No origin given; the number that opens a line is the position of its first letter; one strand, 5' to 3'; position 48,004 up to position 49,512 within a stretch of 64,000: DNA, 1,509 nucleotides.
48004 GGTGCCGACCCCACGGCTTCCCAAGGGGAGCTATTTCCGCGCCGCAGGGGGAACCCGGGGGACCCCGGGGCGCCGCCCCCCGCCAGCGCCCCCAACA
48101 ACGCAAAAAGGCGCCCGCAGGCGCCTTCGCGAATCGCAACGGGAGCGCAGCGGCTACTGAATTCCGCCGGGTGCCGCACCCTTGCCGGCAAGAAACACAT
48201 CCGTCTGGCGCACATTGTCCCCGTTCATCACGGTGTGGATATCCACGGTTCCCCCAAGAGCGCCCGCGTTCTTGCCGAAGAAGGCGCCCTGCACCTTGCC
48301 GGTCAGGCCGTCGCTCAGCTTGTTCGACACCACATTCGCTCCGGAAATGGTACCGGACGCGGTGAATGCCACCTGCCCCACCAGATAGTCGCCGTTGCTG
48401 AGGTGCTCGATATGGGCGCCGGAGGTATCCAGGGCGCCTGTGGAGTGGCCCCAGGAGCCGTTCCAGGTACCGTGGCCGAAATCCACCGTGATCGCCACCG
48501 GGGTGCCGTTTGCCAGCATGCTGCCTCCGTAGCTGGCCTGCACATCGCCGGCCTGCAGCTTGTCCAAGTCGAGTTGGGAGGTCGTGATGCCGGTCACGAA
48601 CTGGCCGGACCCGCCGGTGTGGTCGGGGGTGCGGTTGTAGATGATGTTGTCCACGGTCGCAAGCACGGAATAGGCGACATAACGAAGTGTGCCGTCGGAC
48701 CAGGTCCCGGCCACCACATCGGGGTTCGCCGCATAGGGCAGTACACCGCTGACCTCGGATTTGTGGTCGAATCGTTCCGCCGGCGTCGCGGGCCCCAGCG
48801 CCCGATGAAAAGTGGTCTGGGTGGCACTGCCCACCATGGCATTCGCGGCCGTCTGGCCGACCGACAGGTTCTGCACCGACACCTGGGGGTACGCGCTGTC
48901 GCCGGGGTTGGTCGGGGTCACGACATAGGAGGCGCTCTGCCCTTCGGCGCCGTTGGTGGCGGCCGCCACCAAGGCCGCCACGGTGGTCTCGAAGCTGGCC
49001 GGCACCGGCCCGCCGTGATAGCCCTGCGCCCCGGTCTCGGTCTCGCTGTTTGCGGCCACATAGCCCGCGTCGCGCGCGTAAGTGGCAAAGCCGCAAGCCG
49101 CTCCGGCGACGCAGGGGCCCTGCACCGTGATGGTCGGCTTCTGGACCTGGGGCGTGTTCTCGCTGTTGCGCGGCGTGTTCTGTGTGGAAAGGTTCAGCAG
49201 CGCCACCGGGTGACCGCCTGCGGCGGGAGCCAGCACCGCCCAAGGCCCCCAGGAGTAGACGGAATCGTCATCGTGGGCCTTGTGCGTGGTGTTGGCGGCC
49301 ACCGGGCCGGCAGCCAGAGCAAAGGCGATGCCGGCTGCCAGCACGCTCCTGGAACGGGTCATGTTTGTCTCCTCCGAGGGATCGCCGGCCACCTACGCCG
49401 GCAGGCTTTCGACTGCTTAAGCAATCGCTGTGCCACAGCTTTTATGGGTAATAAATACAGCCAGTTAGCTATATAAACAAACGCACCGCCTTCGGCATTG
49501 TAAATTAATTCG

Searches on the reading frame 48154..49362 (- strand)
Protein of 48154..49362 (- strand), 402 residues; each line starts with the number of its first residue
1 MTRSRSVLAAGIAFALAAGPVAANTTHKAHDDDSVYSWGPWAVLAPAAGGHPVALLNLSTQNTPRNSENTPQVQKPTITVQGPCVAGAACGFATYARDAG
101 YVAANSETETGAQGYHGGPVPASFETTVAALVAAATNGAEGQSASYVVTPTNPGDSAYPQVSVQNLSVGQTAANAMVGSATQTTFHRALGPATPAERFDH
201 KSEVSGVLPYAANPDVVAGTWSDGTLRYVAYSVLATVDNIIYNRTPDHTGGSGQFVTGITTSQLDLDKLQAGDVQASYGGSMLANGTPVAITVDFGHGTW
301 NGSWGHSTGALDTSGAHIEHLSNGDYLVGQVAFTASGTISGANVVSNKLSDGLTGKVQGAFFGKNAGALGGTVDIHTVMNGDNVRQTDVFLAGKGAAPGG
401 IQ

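Call 8: search_protein_families(library=pfam, proteins=[window:48154-49362:-], max_evalue=0.01)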
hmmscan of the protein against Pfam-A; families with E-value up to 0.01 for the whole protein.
window:48154-49362:- (402 aa): 1 family
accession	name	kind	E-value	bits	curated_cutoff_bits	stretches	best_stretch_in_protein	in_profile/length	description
PF01298.24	TbpB_B_D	-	6.9e-06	27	26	1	281-377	30-110/126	C-lobe and N-lobe beta barrels of Tf-binding protein B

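Call 12: find_encoding_contigs(protein=window:48154-49362:-, flank=6000, max_places=6)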
Protein window:48154-49362:- (402 aa): 5 contigs read that carry it; 3 places shown.
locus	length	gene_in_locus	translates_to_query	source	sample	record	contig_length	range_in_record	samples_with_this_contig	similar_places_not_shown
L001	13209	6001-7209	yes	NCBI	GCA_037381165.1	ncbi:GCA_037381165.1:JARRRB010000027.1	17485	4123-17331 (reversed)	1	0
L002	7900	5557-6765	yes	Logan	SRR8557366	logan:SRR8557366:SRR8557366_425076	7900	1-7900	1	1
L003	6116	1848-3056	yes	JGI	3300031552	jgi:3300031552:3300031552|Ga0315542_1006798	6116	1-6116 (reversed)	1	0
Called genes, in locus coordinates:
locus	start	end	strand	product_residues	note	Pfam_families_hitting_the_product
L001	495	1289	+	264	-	PF01066:CDP-OH_P_transf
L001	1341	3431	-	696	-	PF08448:PAS_4, PF13426:PAS_9 (weak), PF01966:HD (weak), PF13487:HD_5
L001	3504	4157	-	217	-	PF06035:Peptidase_C93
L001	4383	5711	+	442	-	PF24575:TPR_Slam (weak), PF07719:TPR_2 (faint), PF13432:TPR_16 (weak)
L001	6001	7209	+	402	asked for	PF01298:TbpB_B_D (weak)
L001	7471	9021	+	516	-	PF00682:HMGL-like, PF22617:HCS_D2, PF08502:LeuA_dimer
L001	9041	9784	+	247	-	PF03167:UDG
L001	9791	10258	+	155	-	PF13302:Acetyltransf_3 (weak), PF00583:Acetyltransf_1, PF13673:Acetyltransf_10, PF13508:Acetyltransf_7, PF08445:FR47, PF13420:Acetyltransf_4 (weak)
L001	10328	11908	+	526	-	PF00009:GTP_EFTU, PF22042:EF-G_D2, PF03144:GTP_EFTU_D2, PF16658:RF3_C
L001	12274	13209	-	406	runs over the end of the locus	PF00483:NTP_transferase, PF12804:NTP_transf_3, PF24894:Hexapep_GlmU, PF25247:LbH_GLGC (faint), PF25084:LbH_EIF2B, PF25087:GMPPB_C (weak)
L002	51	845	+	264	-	PF01066:CDP-OH_P_transf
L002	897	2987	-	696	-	PF08448:PAS_4, PF13426:PAS_9 (weak), PF01966:HD (weak), PF13487:HD_5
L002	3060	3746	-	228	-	PF06035:Peptidase_C93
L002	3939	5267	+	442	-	PF24575:TPR_Slam (weak), PF07719:TPR_2 (faint), PF13432:TPR_16 (weak)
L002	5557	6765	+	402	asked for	PF01298:TbpB_B_D (weak)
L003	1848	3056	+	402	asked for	PF01298:TbpB_B_D (weak)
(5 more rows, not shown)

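Call 13: find_homologous_proteins(query=window:48154-49362:-, max_evalue=0.001)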
Query window:48154-49362:- (402 aa): 8 proteins with E <= 0.001 among 8000 candidates.
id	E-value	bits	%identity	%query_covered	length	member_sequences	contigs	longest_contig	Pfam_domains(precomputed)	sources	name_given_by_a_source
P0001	2.0e-250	848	96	100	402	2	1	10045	PF01298.25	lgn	-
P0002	5.9e-220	748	86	100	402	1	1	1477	-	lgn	-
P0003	1.8e-203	694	81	100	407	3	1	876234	-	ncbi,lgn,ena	-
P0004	2.8e-94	334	49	92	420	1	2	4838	-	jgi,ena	-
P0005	5.4e-49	185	51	57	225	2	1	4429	-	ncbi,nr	ncbi:MAG TPA: hypothetical protein VKA76_10930, partial [Gammaproteobacteria bacterium]|nr:hypotheti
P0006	2.0e-10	58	29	98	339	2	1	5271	-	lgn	-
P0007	1.7e-8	52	27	98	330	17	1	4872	-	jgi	jgi:hypothetical protein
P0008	5.9e-8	50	27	46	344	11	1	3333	-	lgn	-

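Call 15: find_encoding_contigs(protein=P0001, flank=6000, max_places=3)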
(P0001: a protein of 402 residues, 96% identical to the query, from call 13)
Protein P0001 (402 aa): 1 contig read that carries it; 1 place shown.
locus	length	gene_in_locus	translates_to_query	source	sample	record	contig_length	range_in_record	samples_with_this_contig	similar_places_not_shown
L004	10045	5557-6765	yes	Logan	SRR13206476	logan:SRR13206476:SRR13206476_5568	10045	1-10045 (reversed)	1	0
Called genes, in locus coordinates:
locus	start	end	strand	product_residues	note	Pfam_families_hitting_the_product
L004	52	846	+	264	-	PF01066:CDP-OH_P_transf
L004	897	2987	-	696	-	PF08448:PAS_4, PF13426:PAS_9 (weak), PF01966:HD (weak), PF13487:HD_5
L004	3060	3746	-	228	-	PF06035:Peptidase_C93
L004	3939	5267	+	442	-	PF24575:TPR_Slam (weak), PF07719:TPR_2 (faint), PF13432:TPR_16 (faint)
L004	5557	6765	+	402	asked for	PF01298:TbpB_B_D (weak)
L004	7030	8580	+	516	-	PF00682:HMGL-like, PF22617:HCS_D2, PF08502:LeuA_dimer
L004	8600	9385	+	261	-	PF03167:UDG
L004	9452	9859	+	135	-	PF00583:Acetyltransf_1, PF13302:Acetyltransf_3 (weak), PF13673:Acetyltransf_10, PF13508:Acetyltransf_7, PF08445:FR47, PF13420:Acetyltransf_4 (weak)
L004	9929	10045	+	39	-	?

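Call 16: find_encoding_contigs(protein=P0003, flank=8000, max_places=3)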
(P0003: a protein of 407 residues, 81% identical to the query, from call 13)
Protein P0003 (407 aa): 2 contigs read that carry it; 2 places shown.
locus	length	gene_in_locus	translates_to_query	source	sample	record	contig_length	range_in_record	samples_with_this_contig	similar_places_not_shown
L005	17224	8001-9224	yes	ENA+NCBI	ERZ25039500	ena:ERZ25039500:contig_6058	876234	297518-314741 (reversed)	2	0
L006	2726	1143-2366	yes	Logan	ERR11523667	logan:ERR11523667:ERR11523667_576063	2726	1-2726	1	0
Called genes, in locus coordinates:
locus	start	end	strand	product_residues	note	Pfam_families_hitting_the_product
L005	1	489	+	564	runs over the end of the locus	PF02776:TPP_enzyme_N, PF00205:TPP_enzyme_M, PF02775:TPP_enzyme_C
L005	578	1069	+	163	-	PF01842:ACT, PF22629:ACT_AHAS_ss, PF13710:ACT_5, PF10369:ALS_ss_C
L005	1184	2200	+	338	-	PF02826:2-Hacid_dh_C (weak), PF03446:NAD_binding_2 (weak), PF03807:F420_oxidored, PF07991:KARI_N, PF01450:KARI_C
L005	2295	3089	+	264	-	PF01066:CDP-OH_P_transf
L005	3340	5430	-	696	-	PF13426:PAS_9 (faint), PF08448:PAS_4, PF01966:HD, PF13487:HD_5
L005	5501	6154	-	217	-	PF06035:Peptidase_C93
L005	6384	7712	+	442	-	PF04575:SlipAM (faint)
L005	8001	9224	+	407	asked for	-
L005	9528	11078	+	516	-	PF00682:HMGL-like, PF22617:HCS_D2, PF08502:LeuA_dimer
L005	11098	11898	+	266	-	PF03167:UDG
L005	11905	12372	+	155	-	PF13302:Acetyltransf_3 (weak), PF00583:Acetyltransf_1, PF13673:Acetyltransf_10, PF13508:Acetyltransf_7, PF08445:FR47, PF13420:Acetyltransf_4 (weak)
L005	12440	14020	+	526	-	PF00009:GTP_EFTU, PF22042:EF-G_D2, PF03144:GTP_EFTU_D2, PF16658:RF3_C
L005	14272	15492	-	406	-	PF00483:NTP_transferase, PF12804:NTP_transf_3, PF24894:Hexapep_GlmU, PF25247:LbH_GLGC (faint), PF25084:LbH_EIF2B, PF25087:GMPPB_C (faint)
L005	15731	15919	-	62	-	PF13396:PLDc_N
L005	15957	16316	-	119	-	PF04241:DUF423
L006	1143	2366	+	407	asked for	-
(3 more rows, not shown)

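Call 17: find_encoding_contigs(protein=P0004, flank=6000, max_places=3)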
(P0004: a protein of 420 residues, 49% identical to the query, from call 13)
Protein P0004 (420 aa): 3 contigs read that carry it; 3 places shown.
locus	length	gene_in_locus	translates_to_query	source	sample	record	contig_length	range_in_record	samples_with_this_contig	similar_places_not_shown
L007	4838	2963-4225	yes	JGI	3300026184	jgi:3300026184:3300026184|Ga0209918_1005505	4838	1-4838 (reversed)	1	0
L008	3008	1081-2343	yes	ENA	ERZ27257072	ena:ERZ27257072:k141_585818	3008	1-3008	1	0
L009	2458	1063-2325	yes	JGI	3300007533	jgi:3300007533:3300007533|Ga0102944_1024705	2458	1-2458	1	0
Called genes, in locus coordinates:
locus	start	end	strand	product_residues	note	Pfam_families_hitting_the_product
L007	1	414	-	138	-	?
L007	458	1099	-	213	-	PF06035:Peptidase_C93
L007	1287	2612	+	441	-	PF24575:TPR_Slam (weak), PF04575:SlipAM (faint)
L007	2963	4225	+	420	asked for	-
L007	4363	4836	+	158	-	?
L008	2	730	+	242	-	?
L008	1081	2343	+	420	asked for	-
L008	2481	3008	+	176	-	?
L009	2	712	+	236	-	?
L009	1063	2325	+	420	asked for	-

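Call 18: find_encoding_contigs(protein=P0002, flank=6000, max_places=3)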
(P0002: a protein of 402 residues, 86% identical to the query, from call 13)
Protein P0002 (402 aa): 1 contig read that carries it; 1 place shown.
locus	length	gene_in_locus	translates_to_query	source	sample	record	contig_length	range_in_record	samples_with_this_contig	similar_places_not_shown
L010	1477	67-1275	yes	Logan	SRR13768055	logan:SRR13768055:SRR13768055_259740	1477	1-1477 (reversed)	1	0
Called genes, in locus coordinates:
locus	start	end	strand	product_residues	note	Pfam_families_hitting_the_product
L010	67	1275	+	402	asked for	-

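Call 29: find_related_loci(query=A4, collection=metagenome_contigs, flank=3000)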
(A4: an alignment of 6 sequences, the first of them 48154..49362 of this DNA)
Query A4 (402 aa) in metagenome_contigs; peptide patterns used: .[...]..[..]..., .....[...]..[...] (x = any residue, [..] = any of these).
130 stretches matched a pattern; 5 encode a relative of the query (tblastn E <= 1e-3); 5 distinct loci.
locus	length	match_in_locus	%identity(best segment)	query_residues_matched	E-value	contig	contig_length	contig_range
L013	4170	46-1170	55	1-398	6e-113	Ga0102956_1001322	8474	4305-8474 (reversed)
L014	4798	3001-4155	49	30-399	2e-95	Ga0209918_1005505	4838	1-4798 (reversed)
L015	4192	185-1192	30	14-391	1e-29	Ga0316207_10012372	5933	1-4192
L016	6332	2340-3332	40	31-394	2e-18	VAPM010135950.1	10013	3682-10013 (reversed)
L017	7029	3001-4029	40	12-375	9e-19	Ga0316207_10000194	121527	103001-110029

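Call 47: search_solved_structures(query=A4, max_evalue=1)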
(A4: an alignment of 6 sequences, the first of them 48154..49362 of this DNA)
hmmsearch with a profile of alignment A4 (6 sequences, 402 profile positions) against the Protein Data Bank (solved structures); distinct sequences matched with E-value up to 1: 2.
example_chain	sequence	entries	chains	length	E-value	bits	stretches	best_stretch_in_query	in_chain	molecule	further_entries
5ee2_A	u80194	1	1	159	0.4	12.9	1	336-388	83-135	Hemoglobin-haptoglobin-utilization protein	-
5mmi_6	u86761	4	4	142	0.47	12.7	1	109-171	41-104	plastid ribosomal protein cL37, PSRP5 | protein cL37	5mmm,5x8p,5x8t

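Call 49: find_homologous_proteins(query=A4, max_evalue=0.001)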
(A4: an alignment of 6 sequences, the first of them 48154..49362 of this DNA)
Query A4 (6 sequences) (402 aa, profile of the alignment): 33 proteins with E <= 0.001 among 8000 candidates.
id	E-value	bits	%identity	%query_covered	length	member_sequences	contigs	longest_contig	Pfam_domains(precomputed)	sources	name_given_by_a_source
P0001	4.8e-233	792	96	100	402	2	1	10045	PF01298.25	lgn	-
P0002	3.0e-226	769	86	100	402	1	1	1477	-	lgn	-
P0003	4.4e-220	749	81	100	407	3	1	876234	-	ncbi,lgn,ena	-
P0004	4.2e-190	650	49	92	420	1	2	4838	-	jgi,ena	-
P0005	9.6e-92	326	51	57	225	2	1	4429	-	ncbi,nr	ncbi:MAG TPA: hypothetical protein VKA76_10930, partial [Gammaproteobacteria bacterium]|nr:hypotheti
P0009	2.5e-65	239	41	97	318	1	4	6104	PF01298.25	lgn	-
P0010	1.3e-38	151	34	83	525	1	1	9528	PF01298.25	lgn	-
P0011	2.2e-37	147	32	92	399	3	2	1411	-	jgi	jgi:hypothetical protein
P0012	2.6e-29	121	31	90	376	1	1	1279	-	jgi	-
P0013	5.1e-28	116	30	92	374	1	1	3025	-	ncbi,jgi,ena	-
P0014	1.2e-27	115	31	77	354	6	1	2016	-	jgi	jgi:hypothetical protein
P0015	1.8e-26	111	31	96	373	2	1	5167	-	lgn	-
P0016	2.0e-25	108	31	80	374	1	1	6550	-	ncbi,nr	ncbi:MAG: hypothetical protein BMS9Abin08_1399 [Gammaproteobacteria bacterium]|nr:MAG: hypothetical 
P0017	5.1e-25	107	33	77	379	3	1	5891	-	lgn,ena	-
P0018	7.6e-25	106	29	72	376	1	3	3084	-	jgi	jgi:hypothetical protein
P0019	6.6e-23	100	29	90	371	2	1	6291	-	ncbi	-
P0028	1.1e-14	72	28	98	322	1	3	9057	-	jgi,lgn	-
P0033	1.5e-11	62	26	97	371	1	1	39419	-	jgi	jgi:hypothetical protein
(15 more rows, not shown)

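Call 52: find_encoding_contigs(protein=P0009, flank=4000, max_places=2)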
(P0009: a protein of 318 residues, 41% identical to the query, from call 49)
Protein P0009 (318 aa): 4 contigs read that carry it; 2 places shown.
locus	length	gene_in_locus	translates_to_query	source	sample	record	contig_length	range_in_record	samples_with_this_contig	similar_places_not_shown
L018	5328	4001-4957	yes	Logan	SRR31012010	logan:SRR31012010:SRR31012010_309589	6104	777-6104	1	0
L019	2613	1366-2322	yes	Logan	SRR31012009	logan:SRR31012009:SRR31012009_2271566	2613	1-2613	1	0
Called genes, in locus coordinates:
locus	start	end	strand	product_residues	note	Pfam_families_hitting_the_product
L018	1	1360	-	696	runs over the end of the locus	PF02743:dCache_1 (weak), PF08448:PAS_4, PF01966:HD (weak), PF13487:HD_5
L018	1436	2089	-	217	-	PF06035:Peptidase_C93, PF01841:Transglut_core (weak)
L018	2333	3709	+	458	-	PF04575:SlipAM (weak)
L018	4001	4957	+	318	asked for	PF01298:TbpB_B_D (weak)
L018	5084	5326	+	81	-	?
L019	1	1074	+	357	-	?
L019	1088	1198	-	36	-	-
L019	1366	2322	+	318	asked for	PF01298:TbpB_B_D (weak)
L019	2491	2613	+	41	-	?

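Call 53: find_encoding_contigs(protein=P0010, flank=4000, max_places=2)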
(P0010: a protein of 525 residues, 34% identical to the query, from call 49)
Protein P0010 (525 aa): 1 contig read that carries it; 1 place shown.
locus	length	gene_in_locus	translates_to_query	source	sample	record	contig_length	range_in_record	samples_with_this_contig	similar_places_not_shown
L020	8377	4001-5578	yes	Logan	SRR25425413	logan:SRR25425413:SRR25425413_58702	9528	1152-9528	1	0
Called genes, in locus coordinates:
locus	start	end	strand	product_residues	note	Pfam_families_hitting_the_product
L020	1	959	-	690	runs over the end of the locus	PF08448:PAS_4, PF13487:HD_5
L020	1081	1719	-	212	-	PF06035:Peptidase_C93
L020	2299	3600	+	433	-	PF07719:TPR_2 (faint), PF13174:TPR_6 (faint), PF13525:YfiO (weak), PF24575:TPR_Slam, PF13432:TPR_16 (weak), PF14559:TPR_19 (weak), PF11059:DUF2860 (weak)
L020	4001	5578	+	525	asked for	PF01298:TbpB_B_D (weak)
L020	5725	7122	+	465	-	PF27533:CapK_C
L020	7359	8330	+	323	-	PF01699:Na_Ca_ex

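Call 54: find_encoding_contigs(protein=P0016, flank=4000, max_places=2)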
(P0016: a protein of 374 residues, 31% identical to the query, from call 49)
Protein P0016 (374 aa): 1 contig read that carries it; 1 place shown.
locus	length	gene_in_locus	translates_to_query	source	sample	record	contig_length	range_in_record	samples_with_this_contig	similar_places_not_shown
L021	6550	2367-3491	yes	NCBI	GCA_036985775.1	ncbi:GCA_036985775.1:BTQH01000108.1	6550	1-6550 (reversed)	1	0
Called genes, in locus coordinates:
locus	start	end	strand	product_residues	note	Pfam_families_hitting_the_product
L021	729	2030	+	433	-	PF24575:TPR_Slam (weak), PF13432:TPR_16 (weak), PF14559:TPR_19 (weak)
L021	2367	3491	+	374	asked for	-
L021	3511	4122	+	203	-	-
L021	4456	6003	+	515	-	PF00682:HMGL-like, PF22617:HCS_D2, PF08502:LeuA_dimer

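Call 55: find_encoding_contigs(protein=P0033, flank=5000, max_places=2)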
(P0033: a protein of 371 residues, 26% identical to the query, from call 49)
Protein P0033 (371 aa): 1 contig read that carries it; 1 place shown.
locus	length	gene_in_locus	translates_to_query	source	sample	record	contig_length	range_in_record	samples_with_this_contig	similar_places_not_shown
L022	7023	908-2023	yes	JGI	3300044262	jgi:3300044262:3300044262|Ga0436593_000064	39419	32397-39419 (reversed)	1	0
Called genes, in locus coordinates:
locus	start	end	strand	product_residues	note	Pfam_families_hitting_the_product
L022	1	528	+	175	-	?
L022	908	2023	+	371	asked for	-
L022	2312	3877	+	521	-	PF00682:HMGL-like, PF22617:HCS_D2, PF08502:LeuA_dimer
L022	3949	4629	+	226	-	PF03167:UDG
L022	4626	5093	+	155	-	PF13302:Acetyltransf_3 (faint), PF00583:Acetyltransf_1, PF13673:Acetyltransf_10, PF13508:Acetyltransf_7, PF08445:FR47 (weak)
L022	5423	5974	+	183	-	-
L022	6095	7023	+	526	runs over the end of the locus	PF00009:GTP_EFTU, PF22042:EF-G_D2, PF03144:GTP_EFTU_D2, PF16658:RF3_C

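Call 63: search_protein_families(library=ncbifam, proteins=[window:48154-49362:-], max_evalue=0.001)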
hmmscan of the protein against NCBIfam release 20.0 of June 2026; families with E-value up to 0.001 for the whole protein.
window:48154-49362:- (402 aa): 1 family
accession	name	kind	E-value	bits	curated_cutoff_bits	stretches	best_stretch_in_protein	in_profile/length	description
NF041636.1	slam_lipo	equivalog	5e-07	30.1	80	1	275-377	51-143/154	Slam-dependent surface lipoprotein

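Call 68: search_protein_families(library=pfam, proteins=[L017:605-1252:-, L017:1632-2912:+, L017:2965-4107:+, L016:969-2249:+, L016:2262-3371:+, L017:4842-6722:+, L016:3718-5262:+], max_evalue=0.001)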
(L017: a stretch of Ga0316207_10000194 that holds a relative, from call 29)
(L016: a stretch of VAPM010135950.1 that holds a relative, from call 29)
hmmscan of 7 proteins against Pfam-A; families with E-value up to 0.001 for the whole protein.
L017:605-1252:- (215 aa): 2 families
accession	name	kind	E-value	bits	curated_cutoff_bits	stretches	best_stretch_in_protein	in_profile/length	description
PF06035.17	Peptidase_C93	-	9.2e-17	61.7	27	1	73-213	21-157/162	Bacterial transglutaminase-like cysteine proteinase BTLCP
PF04473.18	DUF553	-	1.6e-05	24.9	20.5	1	117-187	47-116/140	Transglutaminase-like domain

L017:1632-2912:+ (426 aa): 9 families
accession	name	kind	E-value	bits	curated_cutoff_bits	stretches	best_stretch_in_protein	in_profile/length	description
PF24575.1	TPR_Slam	-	1.4e-08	35.6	35.2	1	33-86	50-103/104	Surface lipoprotein assembly modifier, N-terminal TPR repeats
PF14559.12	TPR_19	-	1.1e-07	32.5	25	1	41-101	2-62/68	Tetratricopeptide repeat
PF13174.12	TPR_6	-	3.9e-05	24.5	26.3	0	31-61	1-31/33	Tetratricopeptide repeat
PF13432.12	TPR_16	-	5.5e-05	24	32.7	1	35-94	2-61/65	Tetratricopeptide repeat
PF25222.1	DUF7840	-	8.1e-05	22.8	27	1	199-360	56-212/224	Domain of unknown function (DUF7840)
PF11059.14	DUF2860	-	8.3e-05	22.3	22.9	1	268-421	134-290/294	Protein of unknown function (DUF2860)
PF07719.23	TPR_2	-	0.00021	21.6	27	0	68-94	5-31/34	Tetratricopeptide repeat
PF25060.1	ARM_TT21_2nd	-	0.00022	21.2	27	1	45-102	203-260/270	Tetratricopeptide repeat protein 21 second ARM domain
PF13428.12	TPR_14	-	0.00048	21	23.5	0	35-72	6-43/44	Tetratricopeptide repeat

L017:2965-4107:+ (380 aa): 1 family
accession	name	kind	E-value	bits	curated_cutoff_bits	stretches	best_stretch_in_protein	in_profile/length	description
PF01298.24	TbpB_B_D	-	8.2e-05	23.6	26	1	256-359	27-115/126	C-lobe and N-lobe beta barrels of Tf-binding protein B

L016:969-2249:+ (426 aa): 2 families
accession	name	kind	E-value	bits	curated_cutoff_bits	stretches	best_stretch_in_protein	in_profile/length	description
PF24575.1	TPR_Slam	-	4.9e-08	33.8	35.2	1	29-85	46-102/104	Surface lipoprotein assembly modifier, N-terminal TPR repeats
PF14559.12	TPR_19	-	0.00017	22.3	25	1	43-85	4-46/68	Tetratricopeptide repeat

L016:2262-3371:+ (369 aa): 1 family
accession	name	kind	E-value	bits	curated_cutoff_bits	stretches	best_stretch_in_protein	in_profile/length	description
PF01298.24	TbpB_B_D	-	1.9e-05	25.6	26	1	245-336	33-112/126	C-lobe and N-lobe beta barrels of Tf-binding protein B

L017:4842-6722:+ (626 aa): 1 family
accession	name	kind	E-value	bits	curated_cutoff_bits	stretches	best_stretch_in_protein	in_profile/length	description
PF01298.24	TbpB_B_D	-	8.3e-06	26.8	26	1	510-587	33-111/126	C-lobe and N-lobe beta barrels of Tf-binding protein B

L016:3718-5262:+ (514 aa): 3 families
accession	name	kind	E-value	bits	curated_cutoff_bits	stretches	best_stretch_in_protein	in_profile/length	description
PF00682.25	HMGL-like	-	3.2e-98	328.7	29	1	5-273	2-260/260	HMGL-like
PF08502.15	LeuA_dimer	-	1.3e-36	125.8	24.9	1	370-500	1-130/131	LeuA allosteric (dimerisation) domain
PF22617.1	HCS_D2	-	3.9e-29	101.3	27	1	287-368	1-81/82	Homocitrate synthase post-HMGL domain-like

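Call 70: predict_structure(alignment_id=A6)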
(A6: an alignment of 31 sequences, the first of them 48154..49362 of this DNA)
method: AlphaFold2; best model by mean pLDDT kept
length: 402 residues; sequences in the alignment: 31
mean_pLDDT: 76.5   pTM: 0.73
mean pLDDT of the five models: 76.5, 75.9, 75.2, 75.2, 74.3
residues with pLDDT >= 90: 200; 70-90: 86; 50-70: 22; < 50: 94
segments of 3 or more residues with pLDDT < 50: 1-77, 102-113, 398-402
pLDDT, mean of each block of 10 residues (from residue 1): 33 31 30 33 33 33 39 44 91 86 45 65 93 82 91 76 93 92 87 85 93 90 89 73 73 96 95 94 94 96 93 91 89 96 96 95 95 94 94 72 37
secondary structure, 60 per line:
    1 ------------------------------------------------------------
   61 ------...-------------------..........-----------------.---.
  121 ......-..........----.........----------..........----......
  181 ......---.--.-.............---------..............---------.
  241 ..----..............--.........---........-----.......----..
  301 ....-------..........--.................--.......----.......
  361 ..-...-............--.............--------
elements in order: E89-98 E120-126 H128-137 E142-150 E161-170 E175-186 E195-207 E217-230 E247-260 H263-271 E275-282 E288-294 E299-304 E312-321 E324-340 E343-349 E354-362 E368-379 E382-394
